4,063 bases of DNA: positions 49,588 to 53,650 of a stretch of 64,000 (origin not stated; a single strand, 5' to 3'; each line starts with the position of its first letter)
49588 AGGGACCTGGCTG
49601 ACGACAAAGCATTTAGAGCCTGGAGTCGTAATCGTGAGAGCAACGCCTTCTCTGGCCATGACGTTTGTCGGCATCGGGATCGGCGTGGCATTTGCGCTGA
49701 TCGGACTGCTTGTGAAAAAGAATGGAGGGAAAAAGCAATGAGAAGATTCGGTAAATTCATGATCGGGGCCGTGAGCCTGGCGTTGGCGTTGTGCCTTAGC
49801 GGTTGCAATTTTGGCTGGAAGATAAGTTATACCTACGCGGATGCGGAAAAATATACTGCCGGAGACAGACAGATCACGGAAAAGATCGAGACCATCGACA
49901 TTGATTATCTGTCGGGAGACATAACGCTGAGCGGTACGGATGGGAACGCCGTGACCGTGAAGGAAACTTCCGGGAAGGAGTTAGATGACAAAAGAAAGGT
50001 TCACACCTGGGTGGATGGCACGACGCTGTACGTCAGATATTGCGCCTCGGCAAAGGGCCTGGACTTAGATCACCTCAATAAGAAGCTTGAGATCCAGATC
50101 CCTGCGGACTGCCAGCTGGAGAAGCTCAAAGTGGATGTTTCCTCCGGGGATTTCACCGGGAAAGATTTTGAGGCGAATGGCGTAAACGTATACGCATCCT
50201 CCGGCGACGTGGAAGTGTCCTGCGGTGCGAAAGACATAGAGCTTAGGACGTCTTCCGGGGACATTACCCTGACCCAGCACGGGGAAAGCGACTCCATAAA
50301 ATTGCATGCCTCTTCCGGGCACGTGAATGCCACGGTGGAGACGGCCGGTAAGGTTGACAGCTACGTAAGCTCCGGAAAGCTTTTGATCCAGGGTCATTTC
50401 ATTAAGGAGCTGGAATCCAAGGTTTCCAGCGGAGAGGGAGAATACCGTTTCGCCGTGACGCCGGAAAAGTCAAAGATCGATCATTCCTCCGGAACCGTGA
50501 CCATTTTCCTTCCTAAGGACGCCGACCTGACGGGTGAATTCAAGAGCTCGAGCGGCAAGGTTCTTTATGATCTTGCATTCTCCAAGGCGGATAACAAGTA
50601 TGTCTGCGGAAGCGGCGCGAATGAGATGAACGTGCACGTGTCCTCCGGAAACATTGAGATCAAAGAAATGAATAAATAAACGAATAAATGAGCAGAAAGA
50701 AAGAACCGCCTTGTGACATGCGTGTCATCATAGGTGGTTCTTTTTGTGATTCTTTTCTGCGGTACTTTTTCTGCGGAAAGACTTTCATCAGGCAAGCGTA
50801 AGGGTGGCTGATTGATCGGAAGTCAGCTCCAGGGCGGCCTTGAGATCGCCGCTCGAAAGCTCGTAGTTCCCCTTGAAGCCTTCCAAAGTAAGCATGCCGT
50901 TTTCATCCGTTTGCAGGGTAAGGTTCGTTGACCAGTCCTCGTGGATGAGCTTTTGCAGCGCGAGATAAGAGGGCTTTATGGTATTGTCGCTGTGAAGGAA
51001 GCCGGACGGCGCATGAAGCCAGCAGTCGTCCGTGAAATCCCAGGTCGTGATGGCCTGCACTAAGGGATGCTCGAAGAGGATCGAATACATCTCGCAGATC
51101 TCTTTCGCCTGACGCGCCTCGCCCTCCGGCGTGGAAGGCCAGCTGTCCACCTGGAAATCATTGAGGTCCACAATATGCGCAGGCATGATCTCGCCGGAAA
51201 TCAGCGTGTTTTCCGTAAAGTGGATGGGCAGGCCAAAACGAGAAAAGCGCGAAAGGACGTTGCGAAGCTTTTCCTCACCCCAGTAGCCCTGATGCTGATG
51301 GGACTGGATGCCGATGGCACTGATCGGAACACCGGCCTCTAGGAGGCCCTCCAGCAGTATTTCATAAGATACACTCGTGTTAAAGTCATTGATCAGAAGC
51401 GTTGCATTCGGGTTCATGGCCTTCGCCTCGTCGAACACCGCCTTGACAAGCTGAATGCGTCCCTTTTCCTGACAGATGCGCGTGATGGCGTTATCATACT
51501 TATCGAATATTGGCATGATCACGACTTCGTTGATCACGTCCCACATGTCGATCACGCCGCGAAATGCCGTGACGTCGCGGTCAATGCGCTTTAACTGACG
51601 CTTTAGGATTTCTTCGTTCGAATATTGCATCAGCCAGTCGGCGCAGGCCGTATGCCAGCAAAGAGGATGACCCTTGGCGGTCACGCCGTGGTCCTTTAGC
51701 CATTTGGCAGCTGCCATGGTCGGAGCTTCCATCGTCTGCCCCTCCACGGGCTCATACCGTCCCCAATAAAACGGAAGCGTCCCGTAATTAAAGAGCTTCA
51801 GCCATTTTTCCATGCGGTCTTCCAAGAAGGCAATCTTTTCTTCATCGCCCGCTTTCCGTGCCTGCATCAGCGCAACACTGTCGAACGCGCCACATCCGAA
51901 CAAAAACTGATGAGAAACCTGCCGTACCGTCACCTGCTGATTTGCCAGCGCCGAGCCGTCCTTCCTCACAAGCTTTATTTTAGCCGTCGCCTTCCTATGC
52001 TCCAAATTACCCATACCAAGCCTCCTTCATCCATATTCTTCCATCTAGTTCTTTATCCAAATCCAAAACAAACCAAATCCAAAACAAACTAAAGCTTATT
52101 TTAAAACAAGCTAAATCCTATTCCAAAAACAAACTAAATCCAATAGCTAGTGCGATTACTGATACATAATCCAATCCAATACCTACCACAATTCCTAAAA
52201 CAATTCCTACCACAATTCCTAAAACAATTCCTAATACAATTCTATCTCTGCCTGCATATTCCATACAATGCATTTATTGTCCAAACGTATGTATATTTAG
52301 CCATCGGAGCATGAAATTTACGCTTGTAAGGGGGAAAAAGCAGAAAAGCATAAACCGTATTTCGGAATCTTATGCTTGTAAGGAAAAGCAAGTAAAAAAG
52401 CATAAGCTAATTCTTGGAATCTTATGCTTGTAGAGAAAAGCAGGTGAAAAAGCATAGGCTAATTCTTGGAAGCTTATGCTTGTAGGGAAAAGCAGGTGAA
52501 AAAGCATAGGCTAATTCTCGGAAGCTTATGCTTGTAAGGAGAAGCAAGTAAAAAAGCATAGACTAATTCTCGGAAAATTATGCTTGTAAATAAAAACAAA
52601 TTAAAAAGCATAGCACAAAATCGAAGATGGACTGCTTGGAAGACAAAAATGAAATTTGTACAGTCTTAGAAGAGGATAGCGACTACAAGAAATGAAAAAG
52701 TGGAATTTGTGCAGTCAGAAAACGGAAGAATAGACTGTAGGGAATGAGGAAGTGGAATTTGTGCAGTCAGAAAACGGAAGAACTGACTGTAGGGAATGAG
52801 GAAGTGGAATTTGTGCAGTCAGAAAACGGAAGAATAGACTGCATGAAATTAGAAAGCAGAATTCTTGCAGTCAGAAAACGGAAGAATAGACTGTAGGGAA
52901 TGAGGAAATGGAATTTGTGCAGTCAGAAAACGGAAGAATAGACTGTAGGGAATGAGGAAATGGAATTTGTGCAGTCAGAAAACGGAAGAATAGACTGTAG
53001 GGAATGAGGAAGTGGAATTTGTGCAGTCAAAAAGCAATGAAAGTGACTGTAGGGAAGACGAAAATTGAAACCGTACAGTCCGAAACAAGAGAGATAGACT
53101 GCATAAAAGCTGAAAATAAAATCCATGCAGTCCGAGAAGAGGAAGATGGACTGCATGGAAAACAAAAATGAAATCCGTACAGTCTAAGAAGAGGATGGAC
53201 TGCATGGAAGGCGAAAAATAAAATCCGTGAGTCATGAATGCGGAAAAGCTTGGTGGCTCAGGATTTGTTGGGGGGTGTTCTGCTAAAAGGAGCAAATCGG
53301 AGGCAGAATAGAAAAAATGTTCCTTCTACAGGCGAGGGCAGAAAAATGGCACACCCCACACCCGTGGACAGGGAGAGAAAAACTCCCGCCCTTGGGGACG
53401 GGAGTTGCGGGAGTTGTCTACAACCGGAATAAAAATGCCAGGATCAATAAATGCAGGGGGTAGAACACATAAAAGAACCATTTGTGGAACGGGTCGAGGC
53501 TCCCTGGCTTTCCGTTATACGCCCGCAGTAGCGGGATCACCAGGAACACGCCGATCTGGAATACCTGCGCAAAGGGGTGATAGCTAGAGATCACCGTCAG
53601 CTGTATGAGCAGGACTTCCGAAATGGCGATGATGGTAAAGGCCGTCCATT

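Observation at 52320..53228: Twin non-coding arrays with unrelated sequences but the same 52-bp period and two-arm palindromic design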

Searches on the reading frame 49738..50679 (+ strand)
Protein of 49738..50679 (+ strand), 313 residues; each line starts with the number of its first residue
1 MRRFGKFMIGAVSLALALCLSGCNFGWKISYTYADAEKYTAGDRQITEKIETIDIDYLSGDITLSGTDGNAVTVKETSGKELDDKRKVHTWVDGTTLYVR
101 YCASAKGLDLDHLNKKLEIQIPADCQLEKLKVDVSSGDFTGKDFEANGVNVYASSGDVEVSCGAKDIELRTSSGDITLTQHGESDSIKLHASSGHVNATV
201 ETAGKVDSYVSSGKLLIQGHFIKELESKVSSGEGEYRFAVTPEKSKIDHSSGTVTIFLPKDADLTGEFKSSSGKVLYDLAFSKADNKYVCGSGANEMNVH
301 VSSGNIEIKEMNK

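Call 7: search_protein_families(library=pfam, proteins=[window:49738-50679:+], max_evalue=0.01)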
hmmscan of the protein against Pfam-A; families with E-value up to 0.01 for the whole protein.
window:49738-50679:+ (313 aa): 2 families
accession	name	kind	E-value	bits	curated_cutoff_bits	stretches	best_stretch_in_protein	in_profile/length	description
PF13349.12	DUF4097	-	5.7e-24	85.3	22.9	1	50-308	1-246/247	Toastrack DUF4097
PF19910.5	DUF6383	-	0.0016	19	23.7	0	144-201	7-65/74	Domain of unknown function (DUF6383)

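Call 38: find_encoding_contigs(protein=window:49738-50679:+, flank=4000, max_places=10)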
Protein window:49738-50679:+ (313 aa): 1 contig read that carries it; 1 place shown.
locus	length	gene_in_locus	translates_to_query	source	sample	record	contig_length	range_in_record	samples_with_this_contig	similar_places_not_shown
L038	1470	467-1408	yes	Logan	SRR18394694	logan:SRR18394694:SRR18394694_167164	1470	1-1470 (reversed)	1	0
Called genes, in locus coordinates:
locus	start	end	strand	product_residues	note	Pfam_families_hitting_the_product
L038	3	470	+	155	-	?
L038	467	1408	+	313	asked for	PF13349:DUF4097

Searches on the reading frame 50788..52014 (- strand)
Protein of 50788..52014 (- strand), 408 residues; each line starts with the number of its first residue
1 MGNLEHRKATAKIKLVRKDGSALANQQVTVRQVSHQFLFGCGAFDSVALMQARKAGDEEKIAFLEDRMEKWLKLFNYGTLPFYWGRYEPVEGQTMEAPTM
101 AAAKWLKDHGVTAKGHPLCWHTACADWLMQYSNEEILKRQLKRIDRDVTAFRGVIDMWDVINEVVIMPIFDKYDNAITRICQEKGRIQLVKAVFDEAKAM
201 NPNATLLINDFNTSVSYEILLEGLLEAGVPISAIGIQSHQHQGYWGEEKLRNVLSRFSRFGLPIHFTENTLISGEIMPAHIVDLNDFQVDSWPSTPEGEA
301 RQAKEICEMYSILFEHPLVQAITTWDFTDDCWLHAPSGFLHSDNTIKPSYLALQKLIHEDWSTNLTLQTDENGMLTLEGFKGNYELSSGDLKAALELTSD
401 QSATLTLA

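Call 7: search_protein_families(library=pfam, proteins=[window:50788-52014:-], max_evalue=0.01)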
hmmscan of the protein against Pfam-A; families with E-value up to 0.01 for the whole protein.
window:50788-52014:- (408 aa): 1 family
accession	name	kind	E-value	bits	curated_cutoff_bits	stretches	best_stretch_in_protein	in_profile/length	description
PF00331.26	Glyco_hydro_10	-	1.5e-31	110.3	22.1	1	84-335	47-286/311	Glycosyl hydrolase family 10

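Call 23: find_encoding_contigs(protein=window:50788-52014:-, flank=10000, max_places=10)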
Protein window:50788-52014:- (408 aa): no gene with exactly this product is on record in the collection.

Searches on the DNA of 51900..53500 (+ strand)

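Call 18: search_dna_similar(query=window:52300-53260:+, collection=plasmids, mode=distant, max_evalue=0.001)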
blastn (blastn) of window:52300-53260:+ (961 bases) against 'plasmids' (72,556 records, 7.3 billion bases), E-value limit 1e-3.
No match.

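Call 19: search_dna_similar(query=window:52300-53260:+, collection=phages, mode=distant, max_evalue=0.001)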
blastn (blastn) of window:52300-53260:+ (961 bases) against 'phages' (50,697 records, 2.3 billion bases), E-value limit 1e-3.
No match.

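Call 86: search_rna_families(source=window, start=51900, end=53500, threshold=evalue, max_evalue=1)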
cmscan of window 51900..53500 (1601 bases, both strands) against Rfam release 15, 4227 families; matches with E-value up to 1: 2.
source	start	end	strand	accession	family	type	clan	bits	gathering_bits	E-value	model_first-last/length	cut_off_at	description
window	53115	53207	-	RF00616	LhrC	Gene; sRNA;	CL00114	23.4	110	0.98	23-111/111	no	Listeria LhrC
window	52257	52311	+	RF01727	SAM-SAH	Cis-reg; riboswitch;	-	22.2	40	0.035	1-49/49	no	SAM/SAH riboswitch aptamer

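Call 87: search_rna_families(source=window, start=52200, end=52400, threshold=evalue, max_evalue=1, show_alignments=1)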
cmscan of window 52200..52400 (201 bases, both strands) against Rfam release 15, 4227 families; matches with E-value up to 1: 1.
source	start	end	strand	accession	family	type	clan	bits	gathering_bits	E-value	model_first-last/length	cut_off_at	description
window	52257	52311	+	RF01727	SAM-SAH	Cis-reg; riboswitch;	-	22.2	40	0.0043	1-49/49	no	SAM/SAH riboswitch aptamer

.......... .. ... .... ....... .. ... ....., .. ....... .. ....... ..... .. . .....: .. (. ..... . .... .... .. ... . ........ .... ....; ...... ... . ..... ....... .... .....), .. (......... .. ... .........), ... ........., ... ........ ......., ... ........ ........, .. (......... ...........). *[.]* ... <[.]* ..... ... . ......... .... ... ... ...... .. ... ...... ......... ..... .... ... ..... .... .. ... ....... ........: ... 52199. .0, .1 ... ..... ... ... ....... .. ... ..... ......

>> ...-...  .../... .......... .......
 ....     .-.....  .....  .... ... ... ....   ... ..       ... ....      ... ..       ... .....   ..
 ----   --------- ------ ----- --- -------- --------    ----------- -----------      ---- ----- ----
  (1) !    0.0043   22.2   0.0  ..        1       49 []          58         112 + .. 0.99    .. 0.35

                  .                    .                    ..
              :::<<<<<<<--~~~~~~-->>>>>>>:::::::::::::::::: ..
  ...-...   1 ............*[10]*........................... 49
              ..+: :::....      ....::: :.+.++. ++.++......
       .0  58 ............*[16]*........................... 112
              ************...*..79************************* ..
